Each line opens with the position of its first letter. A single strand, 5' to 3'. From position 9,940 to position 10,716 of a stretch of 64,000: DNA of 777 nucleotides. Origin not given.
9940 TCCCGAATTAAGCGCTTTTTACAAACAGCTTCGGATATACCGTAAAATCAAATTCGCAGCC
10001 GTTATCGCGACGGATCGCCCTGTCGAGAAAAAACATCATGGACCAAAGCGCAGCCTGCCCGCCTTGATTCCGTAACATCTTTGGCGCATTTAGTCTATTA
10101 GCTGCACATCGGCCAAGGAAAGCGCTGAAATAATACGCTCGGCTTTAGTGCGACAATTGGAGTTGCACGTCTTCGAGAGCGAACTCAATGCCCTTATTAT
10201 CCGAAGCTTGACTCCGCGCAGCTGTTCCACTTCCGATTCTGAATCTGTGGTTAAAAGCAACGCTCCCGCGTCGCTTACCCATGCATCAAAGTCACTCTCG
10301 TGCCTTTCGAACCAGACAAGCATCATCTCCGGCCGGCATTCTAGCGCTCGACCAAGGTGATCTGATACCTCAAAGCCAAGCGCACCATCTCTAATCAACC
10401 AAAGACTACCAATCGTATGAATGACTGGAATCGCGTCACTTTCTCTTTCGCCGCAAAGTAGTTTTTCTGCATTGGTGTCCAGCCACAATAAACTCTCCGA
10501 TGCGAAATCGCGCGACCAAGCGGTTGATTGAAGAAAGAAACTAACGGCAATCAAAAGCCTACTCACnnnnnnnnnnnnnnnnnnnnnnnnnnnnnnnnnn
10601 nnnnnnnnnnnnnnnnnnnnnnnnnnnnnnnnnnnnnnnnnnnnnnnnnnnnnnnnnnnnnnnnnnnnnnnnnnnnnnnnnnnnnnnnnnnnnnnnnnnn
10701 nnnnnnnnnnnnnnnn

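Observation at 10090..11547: Orphan polymorphic-toxin-like module with periplasmic immunity-like partner and no in-frame delivery domain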

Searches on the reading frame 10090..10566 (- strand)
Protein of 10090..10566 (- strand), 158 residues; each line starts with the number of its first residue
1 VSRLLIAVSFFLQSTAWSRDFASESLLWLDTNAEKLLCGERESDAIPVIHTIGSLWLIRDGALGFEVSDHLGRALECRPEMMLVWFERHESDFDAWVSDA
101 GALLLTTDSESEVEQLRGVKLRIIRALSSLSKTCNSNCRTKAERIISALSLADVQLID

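Call 4: search_protein_families(library=pfam, proteins=[window:10090-10566:-], max_evalue=1)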
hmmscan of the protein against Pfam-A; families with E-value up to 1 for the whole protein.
window:10090-10566:- (158 aa): 0 families

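Call 5: search_protein_families(library=ncbifam, proteins=[window:10090-10566:-], max_evalue=1)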
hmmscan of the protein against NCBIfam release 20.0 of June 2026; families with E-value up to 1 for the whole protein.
window:10090-10566:- (158 aa): 0 families

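Call 36: search_protein_representatives(protein=window:10090-10566:-)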
Query: 158 residues. Proteins with E-value up to 0.001 (for the whole library): 59; up to 1e-10: 18; up to 1e-30: 1. The best 59 are listed.
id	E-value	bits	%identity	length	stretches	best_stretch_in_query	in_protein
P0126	5.0e-97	337.8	100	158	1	1-158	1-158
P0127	5.3e-16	74.8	31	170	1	21-158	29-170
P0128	5.8e-16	74.7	34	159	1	3-155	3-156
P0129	1.1e-15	73.8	33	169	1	24-155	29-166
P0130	4.7e-15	71.8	31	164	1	4-144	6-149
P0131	9.2e-15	70.8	34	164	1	6-151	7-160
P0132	6.1e-14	68.1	35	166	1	17-129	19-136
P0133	1.2e-13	67.2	34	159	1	18-158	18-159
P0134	1.6e-13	66.8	32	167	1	5-147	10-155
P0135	3.5e-13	65.7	28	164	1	33-156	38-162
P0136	5.0e-13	65.2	32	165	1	21-157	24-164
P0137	7.2e-13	64.7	30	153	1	32-155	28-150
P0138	1.6e-12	63.5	38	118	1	20-99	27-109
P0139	7.3e-12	61.4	27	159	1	11-158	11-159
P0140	2.8e-11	59.5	29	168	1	21-131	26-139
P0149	2.8e-10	56.3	27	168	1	18-136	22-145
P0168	2.5e-06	43.4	25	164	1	5-158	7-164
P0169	2.5e-06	43.4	24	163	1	3-158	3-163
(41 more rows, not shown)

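Call 40: find_homologous_proteins(query=A2, max_evalue=0.001)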
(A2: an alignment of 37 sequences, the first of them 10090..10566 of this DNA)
Query A2 (37 sequences) (158 aa, profile of the alignment): 8 proteins with E <= 0.001 among 3061 candidates.
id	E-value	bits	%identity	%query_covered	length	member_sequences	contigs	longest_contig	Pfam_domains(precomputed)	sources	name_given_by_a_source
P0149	1.3e-49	186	29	67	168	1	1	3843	-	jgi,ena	-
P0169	7.5e-49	184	24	100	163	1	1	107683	-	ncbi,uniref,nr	ncbi:hypothetical protein Q4591_10580 [Shewanella sp. 3_MG-2023]|uniref:hypothetical protein n=1 Tax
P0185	5.2e-47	178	27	89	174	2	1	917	-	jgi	jgi:hypothetical protein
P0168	1.2e-45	173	25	99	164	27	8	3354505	-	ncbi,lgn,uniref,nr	ncbi:PH domain-containing protein [Vibrio vulnificus]|uniref:hypothetical protein n=1 Tax=Vibrio vul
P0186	1.4e-45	173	28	85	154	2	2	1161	-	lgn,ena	-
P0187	5.6e-45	171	29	85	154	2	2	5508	-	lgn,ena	-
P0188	6.3e-42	161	31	74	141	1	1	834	-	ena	-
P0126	2.2e-35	140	100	100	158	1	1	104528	-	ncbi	-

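Call 44: find_encoding_contigs(protein=P0168, flank=8000, max_places=3)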
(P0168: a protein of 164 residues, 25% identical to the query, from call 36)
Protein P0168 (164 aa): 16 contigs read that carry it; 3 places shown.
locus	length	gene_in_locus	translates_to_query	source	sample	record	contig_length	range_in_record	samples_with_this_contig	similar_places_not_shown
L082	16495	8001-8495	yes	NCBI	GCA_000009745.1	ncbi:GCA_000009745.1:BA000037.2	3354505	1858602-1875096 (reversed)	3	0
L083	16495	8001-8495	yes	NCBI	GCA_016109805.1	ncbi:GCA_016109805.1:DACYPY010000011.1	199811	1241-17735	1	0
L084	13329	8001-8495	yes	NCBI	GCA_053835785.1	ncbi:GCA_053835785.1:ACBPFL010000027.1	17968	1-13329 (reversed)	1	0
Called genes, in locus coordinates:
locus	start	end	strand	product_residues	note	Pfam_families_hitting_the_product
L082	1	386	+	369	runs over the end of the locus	PF14022:DUF4238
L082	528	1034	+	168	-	PF09965:DUF2199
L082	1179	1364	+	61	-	-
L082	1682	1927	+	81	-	-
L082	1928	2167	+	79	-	-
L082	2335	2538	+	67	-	-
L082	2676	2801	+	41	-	-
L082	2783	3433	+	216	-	-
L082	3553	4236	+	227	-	PF02798:GST_N, PF13409:GST_N_2, PF13417:GST_N_3, PF00043:GST_C, PF13410:GST_C_2 (weak)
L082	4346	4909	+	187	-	-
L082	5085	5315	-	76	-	PF09016:Pas_Saposin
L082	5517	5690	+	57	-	-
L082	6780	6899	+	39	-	-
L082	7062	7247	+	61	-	-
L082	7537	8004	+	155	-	PF18925:DUF5675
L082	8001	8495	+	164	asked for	-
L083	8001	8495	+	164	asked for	-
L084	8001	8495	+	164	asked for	-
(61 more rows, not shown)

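Call 45: find_encoding_contigs(protein=P0169, flank=8000, max_places=2)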
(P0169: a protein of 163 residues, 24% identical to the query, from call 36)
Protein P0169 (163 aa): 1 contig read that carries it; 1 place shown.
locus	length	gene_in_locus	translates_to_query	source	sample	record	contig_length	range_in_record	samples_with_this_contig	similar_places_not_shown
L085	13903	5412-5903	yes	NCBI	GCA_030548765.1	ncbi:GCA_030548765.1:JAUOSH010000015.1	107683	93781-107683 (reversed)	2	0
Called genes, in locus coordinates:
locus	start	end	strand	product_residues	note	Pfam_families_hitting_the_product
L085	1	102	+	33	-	PF03486:HI0933_like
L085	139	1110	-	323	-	PF00126:HTH_1 (weak), PF03466:LysR_substrate (weak)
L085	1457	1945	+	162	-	PF00877:NLPC_P60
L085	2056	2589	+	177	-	PF00994:MoCF_biosynth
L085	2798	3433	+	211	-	PF20598:DUF6795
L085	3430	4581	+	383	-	PF01764:Lipase_3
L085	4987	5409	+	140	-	PF18925:DUF5675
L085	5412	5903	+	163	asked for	-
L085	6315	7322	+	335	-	PF01965:DJ-1_PfpI, PF00165:HTH_AraC (weak), PF12833:HTH_18, PF00165:HTH_AraC (weak)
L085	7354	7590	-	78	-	PF06667:PspB (weak)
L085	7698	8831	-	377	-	PF12679:ABC2_membrane_2, PF12698:ABC2_membrane_3, PF01061:ABC2_membrane (weak)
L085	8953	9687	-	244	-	PF00005:ABC_tran, PF13304:AAA_21 (faint)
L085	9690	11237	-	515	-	PF00561:Abhydrolase_1, PF08386:Abhydrolase_4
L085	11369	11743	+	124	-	PF00392:GntR, PF13545:HTH_Crp_2 (weak), PF12802:MarR_2 (weak), PF13730:HTH_36 (weak), PF01047:MarR (weak)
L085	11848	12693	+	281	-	PF00005:ABC_tran, PF13304:AAA_21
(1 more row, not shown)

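Call 46: find_encoding_contigs(protein=P0149, flank=5000, max_places=2)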
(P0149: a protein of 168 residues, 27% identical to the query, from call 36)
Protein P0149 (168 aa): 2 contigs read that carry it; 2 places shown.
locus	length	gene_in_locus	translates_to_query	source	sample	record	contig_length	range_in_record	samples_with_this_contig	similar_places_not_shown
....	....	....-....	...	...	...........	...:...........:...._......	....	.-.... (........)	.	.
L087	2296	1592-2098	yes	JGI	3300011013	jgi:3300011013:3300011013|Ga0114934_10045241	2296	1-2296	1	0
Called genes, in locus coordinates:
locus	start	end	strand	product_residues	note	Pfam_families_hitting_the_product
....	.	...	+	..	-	?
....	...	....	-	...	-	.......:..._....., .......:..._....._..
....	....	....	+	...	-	-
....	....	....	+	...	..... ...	-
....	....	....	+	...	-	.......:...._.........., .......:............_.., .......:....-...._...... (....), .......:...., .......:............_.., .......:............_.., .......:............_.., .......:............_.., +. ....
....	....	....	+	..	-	?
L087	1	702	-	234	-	?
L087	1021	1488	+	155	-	-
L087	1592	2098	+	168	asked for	-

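Call 47: find_encoding_contigs(protein=P0187, flank=5000, max_places=2)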
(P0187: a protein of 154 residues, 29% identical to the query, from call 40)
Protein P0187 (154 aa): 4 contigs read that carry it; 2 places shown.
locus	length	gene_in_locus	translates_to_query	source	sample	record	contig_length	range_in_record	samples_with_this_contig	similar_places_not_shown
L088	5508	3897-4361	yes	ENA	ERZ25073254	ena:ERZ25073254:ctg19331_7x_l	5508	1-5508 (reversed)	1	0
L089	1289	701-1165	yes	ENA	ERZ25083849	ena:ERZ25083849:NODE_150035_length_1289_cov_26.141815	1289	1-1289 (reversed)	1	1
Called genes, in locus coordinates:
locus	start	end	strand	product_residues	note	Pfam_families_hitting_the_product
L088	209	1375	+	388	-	PF01527:HTH_Tnp_1 (weak), PF24764:rva_4 (faint), PF13276:HTH_21, PF00665:rve, PF13683:rve_3, PF13333:rve_2 (weak)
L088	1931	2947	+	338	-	-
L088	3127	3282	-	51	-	-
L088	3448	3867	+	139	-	PF18925:DUF5675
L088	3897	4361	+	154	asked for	-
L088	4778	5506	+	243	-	?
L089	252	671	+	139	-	PF18925:DUF5675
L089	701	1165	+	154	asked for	-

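Call 53: search_protein_families(library=phrogs, proteins=[window:10090-10566:-], max_evalue=0.01)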
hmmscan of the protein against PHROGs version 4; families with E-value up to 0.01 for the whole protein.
window:10090-10566:- (158 aa): 0 families

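Call 67: find_encoding_contigs(protein=window:10090-10566:-, flank=2000, max_places=3)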
Protein window:10090-10566:- (158 aa): no gene with exactly this product is on record in the collection.

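Call 68: find_encoding_contigs(protein=P0126, flank=2000, max_places=3)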
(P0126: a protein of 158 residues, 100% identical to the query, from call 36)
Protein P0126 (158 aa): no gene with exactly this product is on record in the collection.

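Call 76: predict_structure(alignment_id=A2)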
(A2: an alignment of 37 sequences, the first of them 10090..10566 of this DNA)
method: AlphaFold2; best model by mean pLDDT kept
length: 158 residues; sequences in the alignment: 37
mean_pLDDT: 95.3   pTM: 0.85
mean pLDDT of the five models: 95.3, 94.3, 93.9, 93.4, 92.9
residues with pLDDT >= 90: 138; 70-90: 19; 50-70: 1; < 50: 0
segments of 3 or more residues with pLDDT < 50: none
pLDDT, mean of each block of 10 residues (from residue 1): 79 81 96 97 98 97 95 98 98 98 97 98 98 98 98 97
secondary structure, 60 per line:
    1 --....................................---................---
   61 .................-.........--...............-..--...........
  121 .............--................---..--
elements in order: H3-38 H42-57 H61-77 H79-87 H90-104 H110-133 H136-151

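Call 78: search_protein_families(library=pfam, alignment_id=A2, max_evalue=1)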
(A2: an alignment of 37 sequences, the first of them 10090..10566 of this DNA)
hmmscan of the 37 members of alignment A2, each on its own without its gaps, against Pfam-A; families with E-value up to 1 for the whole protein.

A. member 1, window:10090-10566:- (158 aa): 0 families

B. families by the number of members that match (of 37 scanned): 33 families (the first 25 are shown)
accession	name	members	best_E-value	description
PF25383.1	PH_alsin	3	0.036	Alsin PH-like domain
PF16188.10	Peptidase_M24_C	2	0.00061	C-terminal region of peptidase_M24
PF00923.25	TAL_FSA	2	0.0077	Transaldolase/Fructose-6-phosphate aldolase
PF11107.14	FANCF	2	0.028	Fanconi anemia group F protein (FANCF)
PF06330.16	TRI5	1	0.00079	Trichodiene synthase (TRI5)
PF15119.11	APOC4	1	0.014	Apolipoprotein C4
PF03776.19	MinE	1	0.016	Septum formation topological specificity factor MinE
PF24993.1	GNC1_N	1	0.017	Stalled ribosome sensor GCN1 N-terminal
PF25385.1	HEAT_MEC1_N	1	0.031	MEC1-like, HEAT repeats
PF24970.1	ARM_RUK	1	0.031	RUNKEL ARM-repeat domain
PF08635.15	ox_reductase_C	1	0.032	Putative oxidoreductase C terminal domain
PF08321.18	PPP5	1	0.037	PPP5 TPR repeat region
PF17324.7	BLI1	1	0.046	BLOC-1 interactor 1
PF17190.9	RecG_N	1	0.048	RecG N-terminal helical domain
PF13455.12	MUG113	1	0.048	Meiotically up-regulated gene 113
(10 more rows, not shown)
